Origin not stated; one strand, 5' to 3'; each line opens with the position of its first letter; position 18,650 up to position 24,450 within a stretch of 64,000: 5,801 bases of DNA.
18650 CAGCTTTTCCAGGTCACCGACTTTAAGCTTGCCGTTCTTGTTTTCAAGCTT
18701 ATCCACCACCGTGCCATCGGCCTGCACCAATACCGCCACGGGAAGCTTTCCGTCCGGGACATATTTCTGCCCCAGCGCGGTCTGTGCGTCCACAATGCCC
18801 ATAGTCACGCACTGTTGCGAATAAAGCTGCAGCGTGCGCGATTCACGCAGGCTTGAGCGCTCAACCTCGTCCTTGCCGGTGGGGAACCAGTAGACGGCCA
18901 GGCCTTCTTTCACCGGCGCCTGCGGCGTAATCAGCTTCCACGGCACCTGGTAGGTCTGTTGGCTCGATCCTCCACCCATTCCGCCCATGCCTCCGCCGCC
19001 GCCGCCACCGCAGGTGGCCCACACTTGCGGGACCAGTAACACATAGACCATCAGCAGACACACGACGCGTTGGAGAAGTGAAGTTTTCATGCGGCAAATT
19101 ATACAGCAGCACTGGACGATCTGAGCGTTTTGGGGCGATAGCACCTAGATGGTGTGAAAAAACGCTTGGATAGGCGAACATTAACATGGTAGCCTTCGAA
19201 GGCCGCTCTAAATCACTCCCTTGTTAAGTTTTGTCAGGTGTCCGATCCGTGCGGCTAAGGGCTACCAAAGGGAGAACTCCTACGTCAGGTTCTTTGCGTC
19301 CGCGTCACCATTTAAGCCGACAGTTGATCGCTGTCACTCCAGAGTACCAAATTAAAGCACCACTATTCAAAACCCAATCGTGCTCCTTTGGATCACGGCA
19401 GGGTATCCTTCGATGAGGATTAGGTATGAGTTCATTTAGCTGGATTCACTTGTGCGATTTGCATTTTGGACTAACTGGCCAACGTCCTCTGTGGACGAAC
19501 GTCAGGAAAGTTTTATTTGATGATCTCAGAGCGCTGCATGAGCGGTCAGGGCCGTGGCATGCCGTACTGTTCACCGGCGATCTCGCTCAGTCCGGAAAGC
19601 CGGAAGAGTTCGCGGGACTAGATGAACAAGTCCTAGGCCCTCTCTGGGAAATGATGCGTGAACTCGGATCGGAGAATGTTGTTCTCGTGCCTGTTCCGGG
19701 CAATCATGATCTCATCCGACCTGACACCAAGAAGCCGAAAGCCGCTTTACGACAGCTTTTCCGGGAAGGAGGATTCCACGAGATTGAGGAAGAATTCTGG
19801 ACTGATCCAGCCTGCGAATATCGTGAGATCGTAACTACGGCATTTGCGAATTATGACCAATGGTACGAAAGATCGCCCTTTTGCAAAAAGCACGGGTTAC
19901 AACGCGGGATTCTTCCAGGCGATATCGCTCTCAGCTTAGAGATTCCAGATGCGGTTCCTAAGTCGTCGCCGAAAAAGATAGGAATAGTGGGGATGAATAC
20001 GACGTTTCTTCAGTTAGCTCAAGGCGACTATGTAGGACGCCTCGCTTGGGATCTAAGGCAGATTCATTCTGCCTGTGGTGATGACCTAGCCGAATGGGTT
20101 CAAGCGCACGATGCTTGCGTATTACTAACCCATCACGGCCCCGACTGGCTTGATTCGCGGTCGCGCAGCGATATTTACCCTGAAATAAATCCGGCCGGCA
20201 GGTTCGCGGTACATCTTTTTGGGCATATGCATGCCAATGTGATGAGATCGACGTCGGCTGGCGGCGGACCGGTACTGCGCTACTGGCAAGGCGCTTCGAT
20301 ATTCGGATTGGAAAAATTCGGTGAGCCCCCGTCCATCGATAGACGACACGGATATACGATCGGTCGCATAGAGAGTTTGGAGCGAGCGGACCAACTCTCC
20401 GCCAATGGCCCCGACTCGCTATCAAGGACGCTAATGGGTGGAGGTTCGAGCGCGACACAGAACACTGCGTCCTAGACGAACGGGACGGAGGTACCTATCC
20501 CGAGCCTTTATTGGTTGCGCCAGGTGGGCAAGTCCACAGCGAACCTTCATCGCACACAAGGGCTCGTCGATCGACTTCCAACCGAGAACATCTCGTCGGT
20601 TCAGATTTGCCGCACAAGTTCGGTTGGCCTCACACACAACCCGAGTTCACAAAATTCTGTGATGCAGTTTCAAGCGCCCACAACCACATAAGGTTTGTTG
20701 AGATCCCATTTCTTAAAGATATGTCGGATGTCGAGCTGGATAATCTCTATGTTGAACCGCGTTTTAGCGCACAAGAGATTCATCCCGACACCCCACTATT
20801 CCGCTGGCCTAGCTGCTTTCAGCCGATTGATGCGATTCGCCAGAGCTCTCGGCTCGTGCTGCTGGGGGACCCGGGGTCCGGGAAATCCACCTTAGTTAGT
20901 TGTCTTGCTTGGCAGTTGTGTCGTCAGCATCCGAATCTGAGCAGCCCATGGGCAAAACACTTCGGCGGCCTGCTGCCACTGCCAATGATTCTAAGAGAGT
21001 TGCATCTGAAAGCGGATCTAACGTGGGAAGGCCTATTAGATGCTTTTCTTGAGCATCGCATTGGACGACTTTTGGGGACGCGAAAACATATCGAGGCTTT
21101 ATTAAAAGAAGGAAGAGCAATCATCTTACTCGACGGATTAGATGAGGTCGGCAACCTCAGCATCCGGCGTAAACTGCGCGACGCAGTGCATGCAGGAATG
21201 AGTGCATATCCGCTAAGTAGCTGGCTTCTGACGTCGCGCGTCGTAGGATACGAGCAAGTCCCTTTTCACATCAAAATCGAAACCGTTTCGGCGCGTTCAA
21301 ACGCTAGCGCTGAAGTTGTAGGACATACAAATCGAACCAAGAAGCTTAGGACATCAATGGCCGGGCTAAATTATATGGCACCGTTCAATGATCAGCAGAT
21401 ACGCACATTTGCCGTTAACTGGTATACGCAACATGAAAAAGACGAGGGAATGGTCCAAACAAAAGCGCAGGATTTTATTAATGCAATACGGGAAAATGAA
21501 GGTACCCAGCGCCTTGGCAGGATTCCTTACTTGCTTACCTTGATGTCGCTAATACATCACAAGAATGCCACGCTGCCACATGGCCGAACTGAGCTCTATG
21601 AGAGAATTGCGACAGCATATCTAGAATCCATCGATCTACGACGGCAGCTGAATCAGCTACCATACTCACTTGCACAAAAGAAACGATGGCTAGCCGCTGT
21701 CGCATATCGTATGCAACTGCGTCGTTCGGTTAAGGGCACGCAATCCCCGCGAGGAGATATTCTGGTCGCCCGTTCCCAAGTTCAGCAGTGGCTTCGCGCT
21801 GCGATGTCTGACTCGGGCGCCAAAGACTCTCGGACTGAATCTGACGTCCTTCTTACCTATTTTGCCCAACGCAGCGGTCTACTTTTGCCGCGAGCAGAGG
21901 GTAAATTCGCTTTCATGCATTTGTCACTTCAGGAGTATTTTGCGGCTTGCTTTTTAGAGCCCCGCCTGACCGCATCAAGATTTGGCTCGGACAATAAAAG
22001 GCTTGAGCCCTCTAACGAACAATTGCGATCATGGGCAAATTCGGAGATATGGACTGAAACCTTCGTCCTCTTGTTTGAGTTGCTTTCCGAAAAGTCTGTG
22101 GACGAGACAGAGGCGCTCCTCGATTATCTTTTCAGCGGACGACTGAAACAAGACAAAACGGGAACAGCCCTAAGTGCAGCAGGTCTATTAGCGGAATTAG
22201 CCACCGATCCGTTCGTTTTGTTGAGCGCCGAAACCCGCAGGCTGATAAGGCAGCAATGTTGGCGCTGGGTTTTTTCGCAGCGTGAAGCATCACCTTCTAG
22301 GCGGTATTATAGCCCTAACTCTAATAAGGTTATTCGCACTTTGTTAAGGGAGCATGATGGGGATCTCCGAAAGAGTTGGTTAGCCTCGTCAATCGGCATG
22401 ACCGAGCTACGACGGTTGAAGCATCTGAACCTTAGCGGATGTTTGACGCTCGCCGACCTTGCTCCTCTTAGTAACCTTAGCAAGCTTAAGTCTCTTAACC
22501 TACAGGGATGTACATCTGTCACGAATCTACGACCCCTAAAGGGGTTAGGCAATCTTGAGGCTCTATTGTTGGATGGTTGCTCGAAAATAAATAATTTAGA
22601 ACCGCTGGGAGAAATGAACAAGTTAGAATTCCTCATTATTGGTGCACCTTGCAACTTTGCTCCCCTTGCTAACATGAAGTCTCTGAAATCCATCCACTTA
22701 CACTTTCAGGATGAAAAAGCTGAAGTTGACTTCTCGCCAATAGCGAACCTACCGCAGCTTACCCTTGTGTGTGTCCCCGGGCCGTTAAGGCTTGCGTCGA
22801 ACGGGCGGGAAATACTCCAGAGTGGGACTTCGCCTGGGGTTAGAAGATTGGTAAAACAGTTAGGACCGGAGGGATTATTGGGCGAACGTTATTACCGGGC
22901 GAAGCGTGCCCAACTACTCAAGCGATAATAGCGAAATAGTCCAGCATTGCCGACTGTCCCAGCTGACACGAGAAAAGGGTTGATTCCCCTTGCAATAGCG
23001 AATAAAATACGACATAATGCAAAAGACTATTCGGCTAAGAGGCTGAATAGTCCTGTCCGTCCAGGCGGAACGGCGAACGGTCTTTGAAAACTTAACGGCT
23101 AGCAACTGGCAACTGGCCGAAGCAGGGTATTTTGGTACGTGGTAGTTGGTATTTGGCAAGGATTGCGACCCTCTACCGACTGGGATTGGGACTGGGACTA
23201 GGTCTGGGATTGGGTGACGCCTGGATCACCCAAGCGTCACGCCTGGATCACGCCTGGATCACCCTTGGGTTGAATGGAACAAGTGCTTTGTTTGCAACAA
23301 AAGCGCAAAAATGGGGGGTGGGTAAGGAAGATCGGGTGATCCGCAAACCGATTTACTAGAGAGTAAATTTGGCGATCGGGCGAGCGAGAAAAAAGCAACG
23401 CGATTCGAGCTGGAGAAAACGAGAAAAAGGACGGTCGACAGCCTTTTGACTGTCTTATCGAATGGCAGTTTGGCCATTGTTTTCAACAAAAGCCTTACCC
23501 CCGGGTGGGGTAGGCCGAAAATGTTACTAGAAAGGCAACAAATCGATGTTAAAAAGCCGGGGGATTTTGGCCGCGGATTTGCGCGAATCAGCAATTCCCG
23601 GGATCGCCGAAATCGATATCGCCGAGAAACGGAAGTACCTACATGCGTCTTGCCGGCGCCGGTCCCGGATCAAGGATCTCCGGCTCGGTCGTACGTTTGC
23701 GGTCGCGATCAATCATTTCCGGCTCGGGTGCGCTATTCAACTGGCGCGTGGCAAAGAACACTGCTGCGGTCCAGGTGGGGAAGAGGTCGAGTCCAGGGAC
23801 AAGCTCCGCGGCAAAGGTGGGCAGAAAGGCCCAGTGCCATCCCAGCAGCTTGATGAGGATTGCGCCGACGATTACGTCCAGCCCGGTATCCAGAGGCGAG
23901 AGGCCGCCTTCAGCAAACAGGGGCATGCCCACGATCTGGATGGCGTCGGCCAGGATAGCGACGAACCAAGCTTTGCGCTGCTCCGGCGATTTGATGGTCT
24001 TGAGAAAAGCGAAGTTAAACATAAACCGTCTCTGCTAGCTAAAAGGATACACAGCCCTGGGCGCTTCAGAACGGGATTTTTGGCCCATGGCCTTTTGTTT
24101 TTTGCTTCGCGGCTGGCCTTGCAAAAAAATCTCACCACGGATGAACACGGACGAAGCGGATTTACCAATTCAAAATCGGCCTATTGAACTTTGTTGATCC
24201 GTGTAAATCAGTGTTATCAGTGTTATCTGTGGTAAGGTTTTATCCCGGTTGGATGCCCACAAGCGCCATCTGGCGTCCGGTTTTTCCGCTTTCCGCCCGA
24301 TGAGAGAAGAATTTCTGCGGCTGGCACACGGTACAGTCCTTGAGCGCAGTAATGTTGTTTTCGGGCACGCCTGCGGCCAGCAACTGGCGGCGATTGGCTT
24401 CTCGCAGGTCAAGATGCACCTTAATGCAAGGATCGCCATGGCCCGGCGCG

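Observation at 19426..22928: Metallophosphoesterase + NACHT + LRR module: a bacterial NLR-like candidate immune/conflict system in a low-GC islet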

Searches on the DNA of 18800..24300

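Call 54: search_rna_families(source=window, start=18800, end=24300, threshold=evalue, max_evalue=0.1)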
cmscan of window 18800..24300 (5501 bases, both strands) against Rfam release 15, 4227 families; matches with E-value up to 0.1: 0.
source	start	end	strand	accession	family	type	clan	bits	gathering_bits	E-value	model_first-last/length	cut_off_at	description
